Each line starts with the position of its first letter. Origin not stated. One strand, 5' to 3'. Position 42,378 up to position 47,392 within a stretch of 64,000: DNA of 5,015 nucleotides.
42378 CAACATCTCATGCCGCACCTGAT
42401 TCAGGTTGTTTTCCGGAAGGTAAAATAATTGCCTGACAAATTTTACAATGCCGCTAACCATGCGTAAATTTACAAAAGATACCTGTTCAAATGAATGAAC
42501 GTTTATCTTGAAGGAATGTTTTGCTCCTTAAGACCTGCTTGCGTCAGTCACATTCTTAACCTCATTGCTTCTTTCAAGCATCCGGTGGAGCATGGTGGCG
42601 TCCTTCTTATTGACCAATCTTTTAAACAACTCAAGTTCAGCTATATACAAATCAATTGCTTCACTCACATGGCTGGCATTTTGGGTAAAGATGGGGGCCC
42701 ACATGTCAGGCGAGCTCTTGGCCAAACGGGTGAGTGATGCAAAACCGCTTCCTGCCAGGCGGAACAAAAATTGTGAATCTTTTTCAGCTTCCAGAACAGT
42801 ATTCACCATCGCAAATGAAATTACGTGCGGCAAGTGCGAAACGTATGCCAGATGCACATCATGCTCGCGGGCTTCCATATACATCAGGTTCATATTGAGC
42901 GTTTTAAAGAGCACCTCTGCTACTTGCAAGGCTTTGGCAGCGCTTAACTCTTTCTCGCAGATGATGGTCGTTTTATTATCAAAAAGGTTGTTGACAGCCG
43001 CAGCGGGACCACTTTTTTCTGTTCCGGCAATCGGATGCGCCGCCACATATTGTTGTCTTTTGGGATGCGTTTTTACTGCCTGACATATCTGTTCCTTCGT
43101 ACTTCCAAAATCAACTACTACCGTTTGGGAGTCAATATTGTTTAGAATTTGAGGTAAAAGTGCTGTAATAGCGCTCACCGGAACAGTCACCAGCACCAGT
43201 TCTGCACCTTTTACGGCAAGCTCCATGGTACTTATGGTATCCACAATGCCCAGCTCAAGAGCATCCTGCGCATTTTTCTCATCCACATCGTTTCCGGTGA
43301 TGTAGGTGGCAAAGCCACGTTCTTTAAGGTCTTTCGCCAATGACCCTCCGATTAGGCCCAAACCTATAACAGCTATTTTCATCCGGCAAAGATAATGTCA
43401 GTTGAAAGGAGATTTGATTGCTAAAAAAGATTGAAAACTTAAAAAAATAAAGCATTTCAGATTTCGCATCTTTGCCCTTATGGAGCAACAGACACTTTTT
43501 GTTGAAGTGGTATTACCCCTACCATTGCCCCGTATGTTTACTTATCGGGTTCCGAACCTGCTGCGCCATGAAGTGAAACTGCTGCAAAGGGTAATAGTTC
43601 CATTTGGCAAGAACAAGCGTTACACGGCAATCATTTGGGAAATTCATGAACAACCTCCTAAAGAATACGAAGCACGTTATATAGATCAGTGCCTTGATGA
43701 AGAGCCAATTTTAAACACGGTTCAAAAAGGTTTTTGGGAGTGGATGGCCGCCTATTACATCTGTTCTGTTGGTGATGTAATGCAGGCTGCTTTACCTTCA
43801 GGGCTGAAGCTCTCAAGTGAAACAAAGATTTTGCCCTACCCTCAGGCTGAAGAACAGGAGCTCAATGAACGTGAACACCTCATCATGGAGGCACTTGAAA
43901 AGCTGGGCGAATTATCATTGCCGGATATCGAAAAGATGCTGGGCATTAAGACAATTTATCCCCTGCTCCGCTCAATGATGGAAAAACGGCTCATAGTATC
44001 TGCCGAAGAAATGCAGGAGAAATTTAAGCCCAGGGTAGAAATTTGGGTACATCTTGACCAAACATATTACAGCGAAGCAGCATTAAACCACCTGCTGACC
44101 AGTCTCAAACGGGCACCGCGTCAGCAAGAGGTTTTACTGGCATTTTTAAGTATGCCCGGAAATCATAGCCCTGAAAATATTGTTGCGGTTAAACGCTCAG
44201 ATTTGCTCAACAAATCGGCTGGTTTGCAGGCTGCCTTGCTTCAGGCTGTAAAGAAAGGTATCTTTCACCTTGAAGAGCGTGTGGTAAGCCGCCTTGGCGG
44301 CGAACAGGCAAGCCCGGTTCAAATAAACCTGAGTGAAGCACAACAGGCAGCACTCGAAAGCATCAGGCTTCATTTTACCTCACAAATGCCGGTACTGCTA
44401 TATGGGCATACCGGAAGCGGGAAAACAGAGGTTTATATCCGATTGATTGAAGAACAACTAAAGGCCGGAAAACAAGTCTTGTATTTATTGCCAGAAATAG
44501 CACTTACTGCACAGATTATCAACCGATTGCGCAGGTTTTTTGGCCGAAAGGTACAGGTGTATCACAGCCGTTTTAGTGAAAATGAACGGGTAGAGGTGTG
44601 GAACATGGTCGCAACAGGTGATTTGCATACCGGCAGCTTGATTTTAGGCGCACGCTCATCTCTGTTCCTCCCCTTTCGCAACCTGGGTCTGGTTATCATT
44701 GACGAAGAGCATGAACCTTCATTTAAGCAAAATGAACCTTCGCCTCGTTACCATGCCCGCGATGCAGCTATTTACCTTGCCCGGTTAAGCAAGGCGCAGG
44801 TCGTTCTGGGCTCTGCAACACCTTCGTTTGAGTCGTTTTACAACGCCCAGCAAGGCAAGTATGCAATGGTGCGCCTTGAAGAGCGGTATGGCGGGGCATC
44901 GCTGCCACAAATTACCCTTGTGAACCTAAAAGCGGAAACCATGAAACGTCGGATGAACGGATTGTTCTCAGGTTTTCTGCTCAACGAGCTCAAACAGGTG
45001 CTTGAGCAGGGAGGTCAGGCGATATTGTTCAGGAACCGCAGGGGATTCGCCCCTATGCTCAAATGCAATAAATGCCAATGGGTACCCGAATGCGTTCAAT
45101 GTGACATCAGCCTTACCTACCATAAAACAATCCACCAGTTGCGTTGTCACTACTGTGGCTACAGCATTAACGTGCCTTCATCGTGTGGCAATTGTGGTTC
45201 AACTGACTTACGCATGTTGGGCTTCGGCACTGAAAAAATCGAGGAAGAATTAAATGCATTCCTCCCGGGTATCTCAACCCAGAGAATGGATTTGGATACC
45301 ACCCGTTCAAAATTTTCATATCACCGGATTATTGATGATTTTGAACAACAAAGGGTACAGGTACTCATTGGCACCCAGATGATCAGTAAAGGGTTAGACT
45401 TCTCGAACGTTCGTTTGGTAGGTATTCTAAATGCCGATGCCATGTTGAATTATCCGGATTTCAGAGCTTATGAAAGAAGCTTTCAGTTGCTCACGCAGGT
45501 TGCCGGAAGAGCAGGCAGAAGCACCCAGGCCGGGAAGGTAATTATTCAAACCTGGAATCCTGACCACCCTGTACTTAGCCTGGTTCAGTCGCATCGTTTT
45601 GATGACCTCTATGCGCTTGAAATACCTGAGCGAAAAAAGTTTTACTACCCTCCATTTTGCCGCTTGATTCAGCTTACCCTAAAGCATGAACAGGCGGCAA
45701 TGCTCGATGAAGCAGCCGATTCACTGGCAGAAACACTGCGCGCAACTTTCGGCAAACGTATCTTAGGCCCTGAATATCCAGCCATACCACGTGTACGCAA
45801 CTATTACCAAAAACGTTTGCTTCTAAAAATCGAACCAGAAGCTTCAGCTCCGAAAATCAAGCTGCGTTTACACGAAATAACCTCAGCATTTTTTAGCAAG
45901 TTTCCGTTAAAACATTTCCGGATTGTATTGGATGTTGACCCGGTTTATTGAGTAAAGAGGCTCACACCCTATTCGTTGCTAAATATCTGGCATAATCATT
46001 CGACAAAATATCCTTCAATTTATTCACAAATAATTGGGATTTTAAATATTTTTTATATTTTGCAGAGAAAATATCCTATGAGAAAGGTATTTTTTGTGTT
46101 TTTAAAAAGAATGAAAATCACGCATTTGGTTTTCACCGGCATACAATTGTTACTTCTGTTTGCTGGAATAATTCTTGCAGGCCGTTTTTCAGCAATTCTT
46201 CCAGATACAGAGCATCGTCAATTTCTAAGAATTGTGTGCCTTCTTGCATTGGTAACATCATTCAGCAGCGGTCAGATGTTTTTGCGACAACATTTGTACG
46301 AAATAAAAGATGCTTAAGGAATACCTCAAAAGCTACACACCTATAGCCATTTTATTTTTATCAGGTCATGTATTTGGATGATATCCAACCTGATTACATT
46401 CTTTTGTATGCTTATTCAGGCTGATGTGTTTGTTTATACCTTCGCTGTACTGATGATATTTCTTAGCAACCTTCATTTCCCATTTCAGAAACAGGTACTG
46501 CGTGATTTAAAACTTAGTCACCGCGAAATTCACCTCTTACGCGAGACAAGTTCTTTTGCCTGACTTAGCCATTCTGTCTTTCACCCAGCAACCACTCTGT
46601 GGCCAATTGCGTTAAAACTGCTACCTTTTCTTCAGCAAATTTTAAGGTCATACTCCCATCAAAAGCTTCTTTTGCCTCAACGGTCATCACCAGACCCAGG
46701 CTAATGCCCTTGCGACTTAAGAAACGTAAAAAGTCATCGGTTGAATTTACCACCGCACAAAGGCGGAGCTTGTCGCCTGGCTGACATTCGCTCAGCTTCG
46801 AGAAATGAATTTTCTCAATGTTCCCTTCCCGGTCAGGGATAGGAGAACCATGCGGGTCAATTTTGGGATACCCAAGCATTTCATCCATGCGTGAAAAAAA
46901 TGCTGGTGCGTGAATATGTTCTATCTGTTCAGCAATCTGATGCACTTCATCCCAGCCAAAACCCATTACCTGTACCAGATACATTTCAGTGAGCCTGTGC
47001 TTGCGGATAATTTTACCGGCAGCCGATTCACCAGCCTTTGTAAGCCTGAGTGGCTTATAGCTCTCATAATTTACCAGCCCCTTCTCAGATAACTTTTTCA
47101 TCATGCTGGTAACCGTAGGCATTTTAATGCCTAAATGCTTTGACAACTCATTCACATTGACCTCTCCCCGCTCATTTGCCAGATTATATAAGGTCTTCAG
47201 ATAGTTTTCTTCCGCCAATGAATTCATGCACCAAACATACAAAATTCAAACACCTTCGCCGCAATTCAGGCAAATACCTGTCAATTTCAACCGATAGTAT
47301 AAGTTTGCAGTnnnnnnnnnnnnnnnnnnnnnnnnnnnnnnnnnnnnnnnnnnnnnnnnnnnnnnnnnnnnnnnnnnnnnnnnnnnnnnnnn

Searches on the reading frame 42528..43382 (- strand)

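Call 50: search_protein_families(library=pfam, proteins=[window:42528-43382:-], max_evalue=0.00001)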
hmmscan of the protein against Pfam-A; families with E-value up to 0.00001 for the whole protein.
window:42528-43382:- (284 aa): 4 families
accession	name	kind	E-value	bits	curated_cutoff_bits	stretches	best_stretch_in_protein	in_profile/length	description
PF02153.23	PDH_N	-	9.3e-35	119.8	26.5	1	15-164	1-150/154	Prephenate dehydrogenase, nucleotide-binding domain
PF20463.3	PDH_C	-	1e-26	93.6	22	1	171-270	2-101/102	Prephenate dehydrogenase, dimerization domain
PF03446.21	NAD_binding_2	-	4.4e-11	43.5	21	1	2-123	1-124/161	NAD binding domain of 6-phosphogluconate dehydrogenase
PF03807.23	F420_oxidored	-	6.8e-11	43.1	21.6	1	2-92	1-91/94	NADP oxidoreductase coenzyme F420-dependent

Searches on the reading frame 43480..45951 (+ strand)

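Call 50: search_protein_families(library=pfam, proteins=[window:43480-45951:+], max_evalue=0.00001)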
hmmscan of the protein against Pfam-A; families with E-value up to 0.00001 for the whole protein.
window:43480-45951:+ (823 aa): 6 families
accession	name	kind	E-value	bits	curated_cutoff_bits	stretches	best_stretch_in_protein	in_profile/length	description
PF17764.6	PriA_3primeBD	-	1.7e-27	95.5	22.7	1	9-106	1-96/96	3'DNA-binding domain (3'BD)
PF00270.35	DEAD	-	2.2e-19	70.2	26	1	286-451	2-162/167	DEAD/DEAH box helicase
PF04851.21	ResIII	-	3.2e-14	53.6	22.5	1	282-449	2-163/164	Type III restriction enzyme, res subunit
PF00271.37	Helicase_C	-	7.5e-12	45.9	23.5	1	597-681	39-109/110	Helicase conserved C-terminal domain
PF18074.6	PriA_C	-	1.8e-11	45.1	26.9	1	725-821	1-95/95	Primosomal protein N C-terminal domain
PF18319.7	Zn_ribbon_PriA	-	1.3e-10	41.4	26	1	538-562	1-25/27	PriA DNA helicase Cys-rich region (CRR) domain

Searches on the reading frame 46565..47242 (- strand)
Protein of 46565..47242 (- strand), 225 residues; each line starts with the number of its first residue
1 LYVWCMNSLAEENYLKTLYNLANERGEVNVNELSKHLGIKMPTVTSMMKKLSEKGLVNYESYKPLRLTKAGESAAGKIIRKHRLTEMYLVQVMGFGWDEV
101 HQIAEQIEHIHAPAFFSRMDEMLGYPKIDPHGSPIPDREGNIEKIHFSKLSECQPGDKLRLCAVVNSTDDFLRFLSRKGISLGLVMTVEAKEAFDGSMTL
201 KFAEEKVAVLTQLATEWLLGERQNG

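Call 50: search_protein_families(library=pfam, proteins=[window:46565-47242:-], max_evalue=0.00001)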
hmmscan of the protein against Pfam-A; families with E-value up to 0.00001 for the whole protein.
window:46565-47242:- (225 aa): 6 families
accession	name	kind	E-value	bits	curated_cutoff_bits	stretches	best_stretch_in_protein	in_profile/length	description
PF02742.21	Fe_dep_repr_C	-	9.7e-27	93.2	27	1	68-137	1-70/70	Iron dependent repressor, metal binding and dimerisation domain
PF01325.25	Fe_dep_repress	-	1.4e-15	57.7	26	1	12-63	7-58/60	Iron dependent repressor, N-terminal DNA binding domain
PF04023.20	FeoA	-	7.5e-07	29.6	23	1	149-210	2-62/74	FeoA domain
PF01047.28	MarR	-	3.4e-06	27.3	24.6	1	23-58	13-48/59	MarR family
PF01978.25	TrmB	-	3.7e-06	27.1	25.6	1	21-64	17-59/68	Sugar-specific transcriptional regulator TrmB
PF12802.13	MarR_2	-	7.5e-06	26.5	27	0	17-57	10-50/61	MarR family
